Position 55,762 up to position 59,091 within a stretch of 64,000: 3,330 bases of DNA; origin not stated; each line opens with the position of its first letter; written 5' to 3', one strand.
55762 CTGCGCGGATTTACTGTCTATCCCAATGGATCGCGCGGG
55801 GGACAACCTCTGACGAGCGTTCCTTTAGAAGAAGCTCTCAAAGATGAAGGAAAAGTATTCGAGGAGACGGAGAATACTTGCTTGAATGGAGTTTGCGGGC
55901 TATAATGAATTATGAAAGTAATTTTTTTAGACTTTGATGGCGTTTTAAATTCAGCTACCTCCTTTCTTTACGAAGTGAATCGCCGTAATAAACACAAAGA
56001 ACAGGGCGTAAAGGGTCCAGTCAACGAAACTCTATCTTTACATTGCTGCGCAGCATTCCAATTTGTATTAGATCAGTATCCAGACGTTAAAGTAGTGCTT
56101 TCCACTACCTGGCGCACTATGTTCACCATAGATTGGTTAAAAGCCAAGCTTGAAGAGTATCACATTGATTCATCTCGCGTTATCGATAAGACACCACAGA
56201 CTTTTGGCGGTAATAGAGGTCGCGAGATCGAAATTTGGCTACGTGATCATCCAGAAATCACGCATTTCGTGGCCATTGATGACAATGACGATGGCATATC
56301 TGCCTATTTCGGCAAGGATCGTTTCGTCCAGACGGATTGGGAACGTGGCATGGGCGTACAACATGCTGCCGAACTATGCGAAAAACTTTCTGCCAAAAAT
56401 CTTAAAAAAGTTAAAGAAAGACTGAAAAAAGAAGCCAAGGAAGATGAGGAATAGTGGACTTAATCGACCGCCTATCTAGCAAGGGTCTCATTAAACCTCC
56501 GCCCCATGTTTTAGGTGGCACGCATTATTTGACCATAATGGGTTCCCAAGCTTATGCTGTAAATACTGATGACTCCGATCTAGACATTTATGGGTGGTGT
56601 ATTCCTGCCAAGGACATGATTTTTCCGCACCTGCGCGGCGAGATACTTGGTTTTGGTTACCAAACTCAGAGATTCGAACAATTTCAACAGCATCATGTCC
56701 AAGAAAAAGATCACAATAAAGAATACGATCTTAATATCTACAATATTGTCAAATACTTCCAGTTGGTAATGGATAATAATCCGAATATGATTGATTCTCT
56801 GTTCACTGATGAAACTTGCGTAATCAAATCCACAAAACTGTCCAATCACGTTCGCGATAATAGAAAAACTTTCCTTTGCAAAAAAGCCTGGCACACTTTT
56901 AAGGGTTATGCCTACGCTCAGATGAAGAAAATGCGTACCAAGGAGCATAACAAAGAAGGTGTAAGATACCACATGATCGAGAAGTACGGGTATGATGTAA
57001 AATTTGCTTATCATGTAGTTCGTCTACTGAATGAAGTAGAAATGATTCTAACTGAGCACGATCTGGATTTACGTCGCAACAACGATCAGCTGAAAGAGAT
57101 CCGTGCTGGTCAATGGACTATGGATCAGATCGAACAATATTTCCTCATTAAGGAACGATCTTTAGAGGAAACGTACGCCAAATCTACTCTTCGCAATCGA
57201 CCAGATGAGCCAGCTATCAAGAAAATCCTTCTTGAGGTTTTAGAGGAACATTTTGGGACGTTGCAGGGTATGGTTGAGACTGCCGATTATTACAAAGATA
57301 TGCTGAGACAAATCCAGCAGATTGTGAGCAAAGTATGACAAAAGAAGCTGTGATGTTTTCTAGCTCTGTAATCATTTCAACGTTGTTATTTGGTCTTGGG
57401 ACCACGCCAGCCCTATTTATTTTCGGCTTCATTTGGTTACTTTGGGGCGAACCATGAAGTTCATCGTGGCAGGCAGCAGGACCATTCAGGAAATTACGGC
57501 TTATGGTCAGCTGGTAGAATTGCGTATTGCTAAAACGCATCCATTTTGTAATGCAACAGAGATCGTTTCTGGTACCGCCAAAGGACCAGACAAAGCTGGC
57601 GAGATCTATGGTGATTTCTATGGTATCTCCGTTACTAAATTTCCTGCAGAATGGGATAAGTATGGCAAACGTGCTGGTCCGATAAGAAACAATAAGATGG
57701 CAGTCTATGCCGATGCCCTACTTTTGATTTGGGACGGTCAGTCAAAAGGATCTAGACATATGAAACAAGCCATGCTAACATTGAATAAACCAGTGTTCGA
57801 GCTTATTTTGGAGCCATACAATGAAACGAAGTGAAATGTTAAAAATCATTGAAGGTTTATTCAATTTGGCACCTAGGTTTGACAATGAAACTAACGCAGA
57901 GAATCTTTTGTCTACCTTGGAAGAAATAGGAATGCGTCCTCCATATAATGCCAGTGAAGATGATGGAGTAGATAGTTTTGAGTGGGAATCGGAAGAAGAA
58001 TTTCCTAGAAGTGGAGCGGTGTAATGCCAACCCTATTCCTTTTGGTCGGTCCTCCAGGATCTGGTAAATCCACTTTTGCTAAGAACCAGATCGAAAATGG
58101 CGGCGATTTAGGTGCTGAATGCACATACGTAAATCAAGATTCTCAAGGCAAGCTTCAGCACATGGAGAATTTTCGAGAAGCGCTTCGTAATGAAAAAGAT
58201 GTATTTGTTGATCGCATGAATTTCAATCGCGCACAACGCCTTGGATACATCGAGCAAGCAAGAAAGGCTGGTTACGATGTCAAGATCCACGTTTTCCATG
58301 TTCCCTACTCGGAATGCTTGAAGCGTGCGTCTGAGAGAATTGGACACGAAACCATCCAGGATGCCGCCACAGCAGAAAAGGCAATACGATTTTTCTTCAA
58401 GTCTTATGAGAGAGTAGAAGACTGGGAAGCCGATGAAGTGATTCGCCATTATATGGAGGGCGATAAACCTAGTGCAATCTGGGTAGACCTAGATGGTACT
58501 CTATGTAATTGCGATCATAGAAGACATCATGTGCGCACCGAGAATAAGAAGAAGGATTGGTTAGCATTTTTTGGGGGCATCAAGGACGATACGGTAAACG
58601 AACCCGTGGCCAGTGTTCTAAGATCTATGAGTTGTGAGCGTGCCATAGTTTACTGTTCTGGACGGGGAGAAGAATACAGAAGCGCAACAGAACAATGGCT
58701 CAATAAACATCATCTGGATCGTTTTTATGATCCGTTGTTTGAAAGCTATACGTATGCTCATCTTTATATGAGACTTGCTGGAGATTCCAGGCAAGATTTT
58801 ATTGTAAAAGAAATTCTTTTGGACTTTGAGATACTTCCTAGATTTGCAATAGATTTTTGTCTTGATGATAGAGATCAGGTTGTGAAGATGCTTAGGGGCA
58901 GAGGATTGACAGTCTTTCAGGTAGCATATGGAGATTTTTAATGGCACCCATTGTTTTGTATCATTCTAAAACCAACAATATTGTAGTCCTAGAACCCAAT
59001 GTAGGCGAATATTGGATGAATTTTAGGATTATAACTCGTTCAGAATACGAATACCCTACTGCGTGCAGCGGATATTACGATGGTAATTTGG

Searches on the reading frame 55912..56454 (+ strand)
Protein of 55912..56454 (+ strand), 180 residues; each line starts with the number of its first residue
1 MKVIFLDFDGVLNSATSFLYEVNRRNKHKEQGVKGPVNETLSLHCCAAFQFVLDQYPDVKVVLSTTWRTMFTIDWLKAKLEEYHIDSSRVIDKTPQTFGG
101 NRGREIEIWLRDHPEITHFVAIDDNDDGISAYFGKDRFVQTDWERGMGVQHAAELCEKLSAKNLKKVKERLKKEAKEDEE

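Call 77: search_protein_families(library=pfam, proteins=[window:55912-56454:+], max_evalue=0.001)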
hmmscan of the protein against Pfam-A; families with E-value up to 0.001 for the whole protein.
window:55912-56454:+ (180 aa): 1 family
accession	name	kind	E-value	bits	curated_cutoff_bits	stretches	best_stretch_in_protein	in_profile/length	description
PF18143.6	HAD_SAK_2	-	2e-27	96.7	27.5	1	3-151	1-138/139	HAD domain in Swiss Army Knife RNA repair proteins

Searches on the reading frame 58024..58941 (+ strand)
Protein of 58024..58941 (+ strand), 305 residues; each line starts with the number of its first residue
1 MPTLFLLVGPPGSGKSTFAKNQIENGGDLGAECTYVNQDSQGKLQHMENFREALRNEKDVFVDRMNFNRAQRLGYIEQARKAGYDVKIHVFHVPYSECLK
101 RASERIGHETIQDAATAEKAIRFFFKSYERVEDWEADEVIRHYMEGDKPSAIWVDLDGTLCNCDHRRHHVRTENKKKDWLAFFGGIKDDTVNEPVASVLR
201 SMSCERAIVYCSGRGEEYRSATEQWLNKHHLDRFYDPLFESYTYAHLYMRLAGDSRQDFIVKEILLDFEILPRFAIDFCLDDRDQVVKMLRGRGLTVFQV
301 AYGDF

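Call 13: search_protein_families(library=pfam, proteins=[window:58024-58941:+], max_evalue=0.01)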
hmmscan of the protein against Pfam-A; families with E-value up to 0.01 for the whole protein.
window:58024-58941:+ (305 aa): 6 families
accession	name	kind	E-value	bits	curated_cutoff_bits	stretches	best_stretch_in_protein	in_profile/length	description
PF25109.1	HAD_PNKP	-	5.7e-33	114.5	27.6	1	149-305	1-143/143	Polynucleotide kinase PNKP phosphatase domain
PF13671.12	AAA_33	-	5.4e-15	56.4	27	2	48-113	61-126/143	AAA domain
PF08433.16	KTI12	-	1.4e-05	25.2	22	1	4-114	3-128/271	Chromatin associated protein KTI12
PF03767.20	Acid_phosphat_B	-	7.5e-05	22.8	27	1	91-254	32-175/230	HAD superfamily, subfamily IIIB (Acid phosphatase)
PF01637.24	ATPase_2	-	0.00021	21.6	33.2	1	6-70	24-79/225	ATPase domain predominantly from Archaea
PF06414.18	Zeta_toxin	-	0.0015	18.5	22.3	0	2-24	16-38/199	Zeta toxin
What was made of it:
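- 58024..58941 (+): Polynucleotide kinase-phosphatase (Pnkp): P-loop kinase plus HAD phosphatase. Pfam HAD_PNKP 6e-33 and AAA_33 5e-15 (call 13).
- Checked: Pnkp (58024-58941) and an Rnl1-family ligase (59431-60507) are present on the plus strand (call 13).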
